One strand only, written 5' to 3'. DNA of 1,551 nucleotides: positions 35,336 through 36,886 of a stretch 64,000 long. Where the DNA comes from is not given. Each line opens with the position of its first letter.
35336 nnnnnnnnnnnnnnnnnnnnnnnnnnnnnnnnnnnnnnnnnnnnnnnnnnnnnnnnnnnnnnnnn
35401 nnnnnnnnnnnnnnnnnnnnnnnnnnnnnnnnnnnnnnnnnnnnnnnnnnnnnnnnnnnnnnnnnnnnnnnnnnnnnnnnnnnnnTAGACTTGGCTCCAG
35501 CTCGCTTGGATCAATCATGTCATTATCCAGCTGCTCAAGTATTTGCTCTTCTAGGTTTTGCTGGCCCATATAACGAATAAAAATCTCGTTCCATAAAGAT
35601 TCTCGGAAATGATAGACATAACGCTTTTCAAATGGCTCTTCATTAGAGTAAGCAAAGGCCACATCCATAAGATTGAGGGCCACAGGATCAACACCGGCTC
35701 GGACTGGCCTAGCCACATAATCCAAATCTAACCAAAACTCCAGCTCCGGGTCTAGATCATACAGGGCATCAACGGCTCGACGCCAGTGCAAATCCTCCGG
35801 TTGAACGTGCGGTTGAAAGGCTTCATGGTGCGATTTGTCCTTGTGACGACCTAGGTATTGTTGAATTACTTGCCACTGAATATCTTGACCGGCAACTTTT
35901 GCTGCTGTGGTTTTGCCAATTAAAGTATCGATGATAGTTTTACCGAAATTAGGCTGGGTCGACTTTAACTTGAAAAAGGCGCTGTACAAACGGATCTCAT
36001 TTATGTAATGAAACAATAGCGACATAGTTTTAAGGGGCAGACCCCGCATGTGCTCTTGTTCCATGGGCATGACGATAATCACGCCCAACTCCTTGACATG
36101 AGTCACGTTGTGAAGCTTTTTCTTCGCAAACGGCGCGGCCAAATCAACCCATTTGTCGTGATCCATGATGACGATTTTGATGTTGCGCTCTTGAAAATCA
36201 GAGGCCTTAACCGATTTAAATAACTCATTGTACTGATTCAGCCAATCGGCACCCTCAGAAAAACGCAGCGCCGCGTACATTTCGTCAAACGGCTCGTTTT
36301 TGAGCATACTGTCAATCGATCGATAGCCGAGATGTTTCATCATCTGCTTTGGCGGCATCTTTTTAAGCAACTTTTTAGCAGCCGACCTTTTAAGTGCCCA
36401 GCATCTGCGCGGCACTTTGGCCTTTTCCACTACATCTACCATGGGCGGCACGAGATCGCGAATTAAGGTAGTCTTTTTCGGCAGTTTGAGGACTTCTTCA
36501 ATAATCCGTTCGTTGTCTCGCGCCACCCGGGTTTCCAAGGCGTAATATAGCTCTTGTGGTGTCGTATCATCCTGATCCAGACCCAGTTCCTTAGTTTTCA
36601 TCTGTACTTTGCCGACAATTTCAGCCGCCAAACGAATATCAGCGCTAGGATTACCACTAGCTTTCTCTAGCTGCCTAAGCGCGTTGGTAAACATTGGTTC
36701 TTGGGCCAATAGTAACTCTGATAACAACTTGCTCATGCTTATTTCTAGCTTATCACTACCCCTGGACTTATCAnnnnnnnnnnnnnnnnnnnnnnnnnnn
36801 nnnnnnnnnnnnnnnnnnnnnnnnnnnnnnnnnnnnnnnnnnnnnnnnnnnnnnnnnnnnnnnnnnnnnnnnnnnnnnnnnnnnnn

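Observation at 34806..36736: Unknown 417-aa protein coupled to a SLOG/LOG-like Rossmann protein at the tail of the sugar-phosphate operon: candidate undescribed metabolic module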

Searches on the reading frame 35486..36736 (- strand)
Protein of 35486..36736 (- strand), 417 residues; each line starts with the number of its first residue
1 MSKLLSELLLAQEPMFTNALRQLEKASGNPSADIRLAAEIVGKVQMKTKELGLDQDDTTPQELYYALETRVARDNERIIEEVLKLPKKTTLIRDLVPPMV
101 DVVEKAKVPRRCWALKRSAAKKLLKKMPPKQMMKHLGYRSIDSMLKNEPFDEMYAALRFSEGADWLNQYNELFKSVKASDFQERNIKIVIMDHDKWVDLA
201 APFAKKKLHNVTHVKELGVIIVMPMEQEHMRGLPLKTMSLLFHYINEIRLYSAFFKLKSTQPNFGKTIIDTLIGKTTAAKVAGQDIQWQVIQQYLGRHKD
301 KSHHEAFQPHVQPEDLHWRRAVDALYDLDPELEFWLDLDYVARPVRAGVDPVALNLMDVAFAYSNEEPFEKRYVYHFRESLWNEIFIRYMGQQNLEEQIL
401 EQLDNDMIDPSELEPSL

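Call 3: search_protein_families(library=pfam, proteins=[window:35486-36736:-], max_evalue=1)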
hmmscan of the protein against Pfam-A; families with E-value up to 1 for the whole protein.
window:35486-36736:- (417 aa): 0 families

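Call 4: search_protein_families(library=ncbifam, proteins=[window:35486-36736:-], max_evalue=1)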
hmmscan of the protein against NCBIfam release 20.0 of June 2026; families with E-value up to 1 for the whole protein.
window:35486-36736:- (417 aa): 0 families

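Call 5: find_homologous_proteins(query=window:35486-36736:-)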
Query window:35486-36736:- (417 aa): 2298 proteins with E <= 0.001 among 6955 candidates; the best 120 are listed.
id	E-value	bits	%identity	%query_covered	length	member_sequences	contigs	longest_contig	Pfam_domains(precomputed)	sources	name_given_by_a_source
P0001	6.3e-273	923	100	98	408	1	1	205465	-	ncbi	-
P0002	1.6e-239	813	83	100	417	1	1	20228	-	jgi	jgi:hypothetical protein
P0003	1.1e-235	800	83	100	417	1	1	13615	-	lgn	-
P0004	1.2e-233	794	83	100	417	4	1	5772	-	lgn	-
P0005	9.0e-231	784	82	99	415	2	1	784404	-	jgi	jgi:hypothetical protein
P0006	1.5e-224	764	79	100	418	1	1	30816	-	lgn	-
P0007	1.9e-222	757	78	100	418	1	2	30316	-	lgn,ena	-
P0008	3.2e-216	736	77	99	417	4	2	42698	-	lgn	-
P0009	2.4e-213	727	75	100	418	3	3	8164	-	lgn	-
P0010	2.4e-212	723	76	99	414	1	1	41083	-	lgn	-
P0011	1.1e-211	721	75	100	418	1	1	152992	-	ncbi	-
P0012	1.1e-210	718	75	98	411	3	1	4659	-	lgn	-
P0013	6.2e-210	716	76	99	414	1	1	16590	-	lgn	-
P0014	2.9e-209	713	76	99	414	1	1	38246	-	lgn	-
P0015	2.4e-206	704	73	98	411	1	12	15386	-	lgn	-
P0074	1.9e-162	559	60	99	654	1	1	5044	PF18306.7,PF03641.20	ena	-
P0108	6.5e-160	551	59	100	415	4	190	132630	-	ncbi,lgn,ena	-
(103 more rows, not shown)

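Call 6: search_protein_families(library=padloc, proteins=[window:35486-36736:-], max_evalue=1)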
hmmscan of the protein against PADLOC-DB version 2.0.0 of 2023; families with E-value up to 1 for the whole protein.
window:35486-36736:- (417 aa): 0 families

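Call 7: search_protein_families(library=phrogs, proteins=[window:35486-36736:-], max_evalue=1)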
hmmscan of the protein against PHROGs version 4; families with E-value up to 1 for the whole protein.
window:35486-36736:- (417 aa): 1 family
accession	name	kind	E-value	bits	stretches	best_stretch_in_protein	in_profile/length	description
phrog_20235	-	unknown function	0.056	14.3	1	244-269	19-45/51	-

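Call 14: search_solved_structures(query=A1, max_evalue=10)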
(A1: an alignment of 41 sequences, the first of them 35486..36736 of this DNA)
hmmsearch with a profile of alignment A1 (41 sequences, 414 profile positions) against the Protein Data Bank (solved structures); distinct sequences matched with E-value up to 10: 1.
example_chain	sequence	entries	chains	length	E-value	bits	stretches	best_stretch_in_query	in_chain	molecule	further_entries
7lz0_A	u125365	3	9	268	0.58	12.7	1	166-218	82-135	Glutamate receptor 3.4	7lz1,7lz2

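Call 15: find_related_loci(query=A1, collection=genome_contigs, flank=6000)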
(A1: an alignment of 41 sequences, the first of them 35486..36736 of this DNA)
Query A1 (417 aa) in genome_contigs; peptide patterns used: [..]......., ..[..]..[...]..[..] (x = any residue, [..] = any of these).
290 stretches matched a pattern; 275 encode a relative of the query (tblastn E <= 1e-3); the best 80 are kept; 80 distinct loci.
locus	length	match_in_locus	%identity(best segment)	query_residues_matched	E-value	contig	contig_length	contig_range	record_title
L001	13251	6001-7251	83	1-417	0e+0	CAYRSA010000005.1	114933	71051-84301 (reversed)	MAG TPA_asm: uncultured Candidatus Saccharibacteria bacterium isolate SRP173033_co1_291 genome assembly, contig: NODE_21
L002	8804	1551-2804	75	1-417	0e+0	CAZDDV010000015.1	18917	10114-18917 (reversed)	MAG TPA_asm: uncultured Candidatus Saccharibacteria bacterium isolate SRP128246_co1_521 genome assembly, contig: NODE_61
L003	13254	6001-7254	75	1-417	0e+0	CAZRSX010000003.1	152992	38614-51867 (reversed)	MAG TPA_asm: uncultured Candidatus Saccharibacteria bacterium isolate SRP344714_co2_192 genome assembly, contig: NODE_19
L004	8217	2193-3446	76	1-417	0e+0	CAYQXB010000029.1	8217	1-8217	MAG TPA_asm: uncultured Candidatus Saccharibacteria bacterium isolate SRP344714_co2_174 genome assembly, contig: NODE_23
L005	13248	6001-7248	73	1-417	0e+0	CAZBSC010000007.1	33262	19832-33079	MAG TPA_asm: uncultured Candidatus Saccharibacteria bacterium isolate binchicken_co245_213 genome assembly, contig: NODE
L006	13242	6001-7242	73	1-415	0e+0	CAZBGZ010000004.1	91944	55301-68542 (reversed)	MAG TPA_asm: uncultured Candidatus Saccharibacteria bacterium isolate SRP173033_co1_216 genome assembly, contig: NODE_31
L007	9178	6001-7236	70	1-413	0e+0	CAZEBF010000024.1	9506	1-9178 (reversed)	MAG TPA_asm: uncultured Candidatus Saccharibacteria bacterium isolate SRP286056_co1_136 genome assembly, contig: NODE_94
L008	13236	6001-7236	69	1-413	0e+0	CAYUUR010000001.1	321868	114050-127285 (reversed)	MAG TPA_asm: uncultured Candidatus Saccharibacteria bacterium isolate SRP342105_co1_352 genome assembly, contig: NODE_24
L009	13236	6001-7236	70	1-413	0e+0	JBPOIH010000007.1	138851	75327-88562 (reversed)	MAG: Patescibacteria group bacterium isolate MAG_90 c_000000450452, whole genome shotgun sequence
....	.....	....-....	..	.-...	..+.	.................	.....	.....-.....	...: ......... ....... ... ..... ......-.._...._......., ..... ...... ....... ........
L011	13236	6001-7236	64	1-413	3e-174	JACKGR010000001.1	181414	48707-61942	MAG: Candidatus Nomurabacteria bacterium isolate HK-STAS-PATE-43 HK-STAS-PATE-43_1, whole genome shotgun sequence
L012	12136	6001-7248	62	1-417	1e-171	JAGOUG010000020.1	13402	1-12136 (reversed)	Candidatus Saccharibacteria bacterium isolate Gw_Eff_bin_463 Gw_Eff_10980_length_13402_cov_4.724746, whole genome shotgu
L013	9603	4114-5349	61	1-413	6e-169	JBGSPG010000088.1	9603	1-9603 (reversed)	MAG: Candidatus Saccharimonadales bacterium isolate JTS-AC299 k141_4056340, whole genome shotgun sequence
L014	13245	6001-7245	59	1-417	1e-168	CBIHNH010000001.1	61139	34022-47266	MAG TPA_asm: uncultured bacterium isolate SRR18156185_binner123_Refined_9 genome assembly, contig: ERZ27336837.53, whole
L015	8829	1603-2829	61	1-413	4e-168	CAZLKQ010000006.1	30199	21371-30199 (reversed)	MAG TPA_asm: uncultured Candidatus Saccharibacteria bacterium isolate SRP136066_co1_41 genome assembly, contig: NODE_122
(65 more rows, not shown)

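Call 19: predict_structure(alignment_id=A1)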
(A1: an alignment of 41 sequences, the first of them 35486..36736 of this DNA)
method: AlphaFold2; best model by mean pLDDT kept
length: 417 residues; sequences in the alignment: 41
mean_pLDDT: 83.3   pTM: 0.84
mean pLDDT of the five models: 83.3, 80.7, 80.2, 80.0, 79.3
residues with pLDDT >= 90: 240; 70-90: 103; 50-70: 21; < 50: 53
segments of 3 or more residues with pLDDT < 50: 277-311, 402-417
pLDDT, mean of each block of 10 residues (from residue 1): 87 80 80 94 97 96 98 98 96 97 94 94 96 96 96 93 89 92 96 93 90 93 95 96 89 78 78 52 39 41 45 62 89 93 90 95 95 87 81 60 36 36
secondary structure, 60 per line:
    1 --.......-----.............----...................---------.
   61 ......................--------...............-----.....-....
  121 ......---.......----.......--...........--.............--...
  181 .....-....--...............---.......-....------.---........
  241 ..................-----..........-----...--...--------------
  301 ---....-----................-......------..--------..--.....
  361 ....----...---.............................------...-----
elements in order: H3-9 H15-27 H32-50 H60-82 H92-105 E111-115 H117-126 H130-136 H141-147 H150-160 H163-175 E181-185 E187-190 H193-207 E211-214 E219-222 H233-258 H264-273 E279-281 E284-286 H304-307 H313-328 H330-335 H356-364 H375-403

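Call 20: search_protein_representatives(protein=window:35486-36736:-)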
Query: 417 residues. Proteins with E-value up to 0.001 (for the whole library): 791; up to 1e-10: 591; up to 1e-30: 322. The best 150 are listed.
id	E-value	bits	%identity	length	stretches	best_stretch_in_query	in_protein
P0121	5.0e-147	506.7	55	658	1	1-413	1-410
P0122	3.2e-144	497.5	47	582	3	1-412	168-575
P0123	6.3e-127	440.5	51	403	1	7-406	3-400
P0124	1.9e-119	415.9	48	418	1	4-413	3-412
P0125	3.0e-110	385.6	43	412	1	3-411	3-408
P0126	1.4e-103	363.7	42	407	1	1-409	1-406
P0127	3.7e-102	359.0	43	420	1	1-410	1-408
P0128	7.0e-100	351.5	42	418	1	1-413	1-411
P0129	7.1e-100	351.5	43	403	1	1-406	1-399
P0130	1.3e-96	340.7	40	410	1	1-411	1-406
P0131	3.7e-94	332.6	40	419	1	1-409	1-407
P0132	6.4e-94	331.9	41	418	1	1-405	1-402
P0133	1.7e-93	330.4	39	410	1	1-409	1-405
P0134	3.2e-93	329.6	68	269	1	1-218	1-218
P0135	2.2e-92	326.8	39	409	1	3-410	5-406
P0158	3.7e-77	276.7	41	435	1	50-407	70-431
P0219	8.5e-58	212.9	32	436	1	1-408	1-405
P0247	3.0e-53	197.9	32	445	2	3-342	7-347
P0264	1.4e-50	189.2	29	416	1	1-404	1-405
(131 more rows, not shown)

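Call 25: search_protein_families(library=pfam, proteins=[P0121, P0122, P0074, P0247, P0219, P0158], max_evalue=0.01)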
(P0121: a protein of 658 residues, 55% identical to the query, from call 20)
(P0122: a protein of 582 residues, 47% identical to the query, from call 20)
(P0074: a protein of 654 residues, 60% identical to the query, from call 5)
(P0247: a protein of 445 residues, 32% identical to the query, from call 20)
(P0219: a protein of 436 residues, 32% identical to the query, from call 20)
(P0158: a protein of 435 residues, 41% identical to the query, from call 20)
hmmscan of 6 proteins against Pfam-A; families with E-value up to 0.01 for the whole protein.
P0121 (658 aa): 3 families
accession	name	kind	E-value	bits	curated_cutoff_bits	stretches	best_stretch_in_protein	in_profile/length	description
PF03641.19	Lysine_decarbox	-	1.4e-32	113.1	27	1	505-634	1-129/131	Possible lysine decarboxylase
PF18306.6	LDcluster4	-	3.2e-15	56.5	26.3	1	462-573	2-111/151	SLOG cluster4 family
PF02481.21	DNA_processg_A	-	0.0039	16.8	29.6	1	455-521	38-102/212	DNA recombination-mediator protein A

P0122 (582 aa): 0 families

P0074 (654 aa): 2 families
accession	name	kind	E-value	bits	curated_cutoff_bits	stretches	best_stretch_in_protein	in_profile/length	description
PF03641.19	Lysine_decarbox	-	2.2e-31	109.2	27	1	516-645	1-129/131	Possible lysine decarboxylase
PF18306.6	LDcluster4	-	6.1e-17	62.1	26.3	1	474-585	3-112/151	SLOG cluster4 family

P0247 (445 aa): 0 families

P0219 (436 aa): 0 families

P0158 (435 aa): 0 families

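Call 34: search_protein_families(library=pfam, alignment_id=A2, max_evalue=1)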
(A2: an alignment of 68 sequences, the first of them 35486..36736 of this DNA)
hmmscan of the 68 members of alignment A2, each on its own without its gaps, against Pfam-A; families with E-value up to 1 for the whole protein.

A. member 1, window:35486-36736:- (417 aa): 0 families

B. families by the number of members that match (of 68 scanned): 41 families (the first 25 are shown)
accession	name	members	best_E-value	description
PF10616.14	DUF2471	2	0.015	Protein of unknown function (DUF2471)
PF07262.16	CdiI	2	0.019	CDI immunity protein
PF24359.1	DUF7515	2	0.04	Domain of unknown function (DUF7515)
PF02579.22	Nitro_FeMo-Co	1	0.0072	Dinitrogenase iron-molybdenum cofactor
PF19254.5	DUF5901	1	0.0096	Family of unknown function (DUF5901)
PF12672.12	DUF3793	1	0.013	Protein of unknown function (DUF3793)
PF22542.1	Utp8_C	1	0.015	Utp8, C-terminal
PF12872.13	OST-HTH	1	0.021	OST-HTH/LOTUS domain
PF00673.26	Ribosomal_L5_C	1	0.025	ribosomal L5P family C-terminus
PF09862.15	DUF2089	1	0.03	Domain of unknown function (DUF2089)-HTH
PF09022.15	Staphostatin_A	1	0.035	Staphostatin A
PF14417.12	MEDS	1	0.036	MEDS: MEthanogen/methylotroph, DcmR Sensory domain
PF09111.16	SLIDE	1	0.038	SLIDE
PF20839.3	DUF5382_C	1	0.046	Family of unknown function (DUF5382) C-terminal domain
PF23796.1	DUF7174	1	0.047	Family of unknown function (DUF7174)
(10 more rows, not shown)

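Call 35: fold_search(model_id=the predicted structure, library=pdb)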
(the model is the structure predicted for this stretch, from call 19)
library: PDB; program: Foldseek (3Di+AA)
matches with E <= 10: 74; with E <= 0.001: 0
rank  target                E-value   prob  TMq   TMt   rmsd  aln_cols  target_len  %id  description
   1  5k7v_A                3.2e-01  0.05  0.10  0.13  25.6       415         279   10  Computational Design of Self-Assembling Cyclic Protein Homooligomers (released 2017-04-12)
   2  9u82_A                5.2e-01  0.03  0.11  0.10  25.9       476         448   10  Cryo-EM structure of Leminorella grimontii GatC in the presence of D-xylose (released 2025-10-15)
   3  5has_D                1.0e+00  0.02  0.10  0.11  27.1       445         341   10  Crystal structure of the N-terminal DCB-HUS domain of T. terrestris Sec7 (released 2016-01-27)
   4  5cwn                  1.6e+00  0.03  0.10  0.15  20.4       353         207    9  Crystal structure of de novo designed helical repeat protein DHR71 (released 2015-12-16)
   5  5has_B                1.6e+00  0.02  0.10  0.11  27.7       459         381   10  Crystal structure of the N-terminal DCB-HUS domain of T. terrestris Sec7 (released 2016-01-27)
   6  3ifq_B                1.9e+00  0.02  0.12  0.10  31.4       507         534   11  Interction of plakoglobin and beta-catenin with desmosomal cadherins (released 2009-09-15)
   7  6aby_A                2.1e+00  0.02  0.14  0.15  15.7       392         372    8  Crystal structure of citrate synthase (Msed_1522) from Metallosphaera sedula in complex with oxaloacetate (released 2019-03-20)
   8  6s9o_F                2.7e+00  0.01  0.11  0.11  28.5       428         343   10  Designed Armadillo Repeat protein internal Lock1 fused to target peptide KRKRKLKFKR (released 2020-02-19)
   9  5b86_A                2.9e+00  0.02  0.13  0.11  27.8       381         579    9  Crystal structure of M-Sec (released 2016-10-12)
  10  6mgv_A                2.9e+00  0.01  0.11  0.08  23.1       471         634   12  Structure of mechanically activated ion channel OSCA1.2 in nanodisc (released 2018-11-14)
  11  8rks_H                3.1e+00  0.01  0.09  0.12  24.8       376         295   10  Structure of VPS29-VPS35 bound to the LFa motif R21 of Fam21. (released 2024-04-24)
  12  5uof_A                3.3e+00  0.01  0.09  0.08  24.3       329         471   11  Crystal structure of alpha,alpha-trehalose 6-phosphate sythase from Burkholderia multivorans (released 2017-02-15)
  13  5iys                  3.4e+00  0.02  0.12  0.15  21.7       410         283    8  Crystal structure of a dehydrosqualene synthase in complex with ligand (released 2017-03-29)
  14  9xzk_C                3.4e+00  0.02  0.09  0.08  21.6       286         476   12  Cryo-EM structure of F-box helicase 1 (FBH1) bound to an SCF ubiquitin ligase complex and a 3-way DNA fork (head struc (released 2026-01-28)
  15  6wb9_2                3.4e+00  0.01  0.10  0.11  24.4       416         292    8  Structure of the S. cerevisiae ER membrane complex (released 2020-06-03)
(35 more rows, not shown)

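Call 36: find_homologous_proteins(query=P0264)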
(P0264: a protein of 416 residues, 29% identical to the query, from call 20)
Query P0264 (416 aa): 40 proteins with E <= 0.001 among 4152 candidates.
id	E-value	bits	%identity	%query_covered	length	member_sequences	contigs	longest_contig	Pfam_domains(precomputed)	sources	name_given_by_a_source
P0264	1.7e-272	921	100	100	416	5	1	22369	-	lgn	-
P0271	7.5e-234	794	83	100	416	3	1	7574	-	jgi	-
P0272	1.4e-226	770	81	100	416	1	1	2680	-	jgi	-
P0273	1.3e-165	569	58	99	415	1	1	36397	-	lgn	-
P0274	7.6e-151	521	56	99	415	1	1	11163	-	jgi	jgi:hypothetical protein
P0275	2.8e-144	499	98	55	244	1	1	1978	-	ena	-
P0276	4.4e-130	452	49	99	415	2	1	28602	-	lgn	-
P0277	6.5e-127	442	49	99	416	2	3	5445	-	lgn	-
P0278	2.8e-125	436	49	99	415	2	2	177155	-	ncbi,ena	-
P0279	1.5e-120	421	46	99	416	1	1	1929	-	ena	-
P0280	3.8e-118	413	46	99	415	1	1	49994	-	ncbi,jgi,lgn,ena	-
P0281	3.9e-118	413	47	99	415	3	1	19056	-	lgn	-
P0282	1.3e-112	395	45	99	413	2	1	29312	-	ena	-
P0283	4.1e-111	390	46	98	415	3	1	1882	-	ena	-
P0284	6.8e-110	386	46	99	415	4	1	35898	-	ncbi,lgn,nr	ncbi:hypothetical protein M1512_04480 [Patescibacteria group bacterium]|nr:hypothetical protein [Pat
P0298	7.0e-78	280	36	99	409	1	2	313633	-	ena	-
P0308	1.6e-40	157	30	94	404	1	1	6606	-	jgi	jgi:hypothetical protein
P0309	2.6e-26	111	25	94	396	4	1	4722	-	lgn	-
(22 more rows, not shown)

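Call 37: find_encoding_contigs(protein=P0264, flank=8000, max_places=1)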
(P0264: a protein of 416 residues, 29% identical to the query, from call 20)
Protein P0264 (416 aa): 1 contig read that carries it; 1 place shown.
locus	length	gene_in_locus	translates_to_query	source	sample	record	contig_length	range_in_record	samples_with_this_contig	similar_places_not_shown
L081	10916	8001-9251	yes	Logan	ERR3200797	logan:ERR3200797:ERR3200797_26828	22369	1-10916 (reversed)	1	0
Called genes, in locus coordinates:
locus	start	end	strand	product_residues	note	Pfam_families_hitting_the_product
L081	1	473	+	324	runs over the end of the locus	PF01266:DAO (faint), PF07992:Pyr_redox_2, PF13738:Pyr_redox_3, PF00070:Pyr_redox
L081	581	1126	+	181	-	PF00719:Pyrophosphatase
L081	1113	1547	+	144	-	PF00293:NUDIX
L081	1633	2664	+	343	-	PF00044:Gp_dh_N, PF02800:Gp_dh_C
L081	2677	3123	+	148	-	PF02502:LacAB_rpiB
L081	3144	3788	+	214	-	PF00834:Ribul_P_3_epim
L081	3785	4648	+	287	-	PF13292:DXP_synthase_N (weak), PF00456:Transketolase_N, PF00676:E1_dh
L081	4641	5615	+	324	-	PF02779:Transket_pyr, PF02780:Transketolase_C, PF22613:Transketolase_C_1 (weak)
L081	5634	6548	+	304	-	PF01116:F_bP_aldolase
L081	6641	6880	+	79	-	-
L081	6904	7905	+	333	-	PF00294:PfkB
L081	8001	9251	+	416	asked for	-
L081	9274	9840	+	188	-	PF18306:LDcluster4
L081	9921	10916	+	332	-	?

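Call 38: find_encoding_contigs(protein=P0278, flank=8000, max_places=1)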
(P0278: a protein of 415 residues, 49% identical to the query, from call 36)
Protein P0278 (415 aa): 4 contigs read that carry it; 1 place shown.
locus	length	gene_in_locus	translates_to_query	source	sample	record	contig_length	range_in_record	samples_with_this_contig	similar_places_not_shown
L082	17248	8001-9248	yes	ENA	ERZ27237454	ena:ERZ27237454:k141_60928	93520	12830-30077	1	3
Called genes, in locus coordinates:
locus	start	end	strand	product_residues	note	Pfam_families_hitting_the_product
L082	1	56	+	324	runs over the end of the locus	PF00890:FAD_binding_2 (faint), PF01266:DAO (faint), PF01946:Thi4 (faint), PF07992:Pyr_redox_2, PF12831:FAD_oxidored (weak), PF13450:NAD_binding_8 (faint), PF13738:Pyr_redox_3, PF00070:Pyr_redox (weak)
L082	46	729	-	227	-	PF03009:GDPD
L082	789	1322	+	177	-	PF00719:Pyrophosphatase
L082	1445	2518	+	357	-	PF00044:Gp_dh_N, PF02800:Gp_dh_C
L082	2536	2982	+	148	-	PF02502:LacAB_rpiB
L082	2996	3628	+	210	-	PF00834:Ribul_P_3_epim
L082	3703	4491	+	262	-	PF00456:Transketolase_N, PF00676:E1_dh, PF13292:DXP_synthase_N (faint)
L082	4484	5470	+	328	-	PF02779:Transket_pyr, PF02780:Transketolase_C, PF22613:Transketolase_C_1 (weak)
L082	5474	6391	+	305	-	PF01116:F_bP_aldolase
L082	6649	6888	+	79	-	-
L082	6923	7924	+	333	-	PF00294:PfkB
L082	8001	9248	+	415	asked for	-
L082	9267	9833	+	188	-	PF18306:LDcluster4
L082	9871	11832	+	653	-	PF00270:DEAD (faint), PF04851:ResIII, PF17757:UvrB_inter, PF27431:UvrB_3rd, PF00271:Helicase_C, PF12344:UvrB, PF02151:UVR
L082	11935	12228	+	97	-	PF02686:GatC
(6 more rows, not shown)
